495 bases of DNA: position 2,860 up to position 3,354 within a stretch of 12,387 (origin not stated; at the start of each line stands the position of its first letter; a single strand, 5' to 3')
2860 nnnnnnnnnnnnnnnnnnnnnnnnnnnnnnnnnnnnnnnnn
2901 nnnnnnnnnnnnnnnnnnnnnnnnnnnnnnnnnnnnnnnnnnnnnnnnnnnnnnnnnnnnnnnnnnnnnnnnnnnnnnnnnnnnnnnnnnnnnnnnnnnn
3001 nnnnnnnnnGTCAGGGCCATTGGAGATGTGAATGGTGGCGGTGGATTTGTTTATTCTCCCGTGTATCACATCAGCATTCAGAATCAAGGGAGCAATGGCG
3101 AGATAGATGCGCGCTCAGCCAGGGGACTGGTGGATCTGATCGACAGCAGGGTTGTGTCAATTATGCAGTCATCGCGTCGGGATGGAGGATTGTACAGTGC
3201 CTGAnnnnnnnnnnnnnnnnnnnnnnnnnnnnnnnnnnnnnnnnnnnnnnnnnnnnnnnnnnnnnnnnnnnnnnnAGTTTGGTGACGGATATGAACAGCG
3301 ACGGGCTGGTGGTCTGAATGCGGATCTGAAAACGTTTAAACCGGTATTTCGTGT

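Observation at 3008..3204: Prophage is defective: tape-measure gene reduced to a 64-codon stub, with no head or tail-shaft genes upstream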

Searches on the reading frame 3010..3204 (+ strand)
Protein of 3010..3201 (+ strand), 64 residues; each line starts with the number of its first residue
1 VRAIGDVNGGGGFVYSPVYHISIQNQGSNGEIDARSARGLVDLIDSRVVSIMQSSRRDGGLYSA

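Call 17: find_encoding_contigs(protein=window:3028-3204:+, flank=10000, max_places=10)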
Protein window:3028-3204:+ (58 aa): 1 contig read that carries it; 1 place shown.
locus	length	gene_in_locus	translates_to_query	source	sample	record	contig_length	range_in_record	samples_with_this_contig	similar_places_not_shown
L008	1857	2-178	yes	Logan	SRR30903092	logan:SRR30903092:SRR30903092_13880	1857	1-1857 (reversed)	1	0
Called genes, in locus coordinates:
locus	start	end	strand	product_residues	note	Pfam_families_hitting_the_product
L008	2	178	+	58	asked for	?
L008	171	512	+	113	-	PF05939:Phage_min_tail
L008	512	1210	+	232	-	PF05100:Phage_tail_L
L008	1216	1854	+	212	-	PF14464:Prok-JAB, PF00877:NLPC_P60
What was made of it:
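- Tried and rejected: Look-up of the 58-aa GTG-started stub ORF returned only a Logan contig that happens to start there (L008, call 17), which is uninformative.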

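Call 21: search_protein_families(library=pfam, proteins=[window:3010-3201:+], max_evalue=0.01)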
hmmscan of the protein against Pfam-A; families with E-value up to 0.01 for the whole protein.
window:3010-3201:+ (64 aa): 0 families
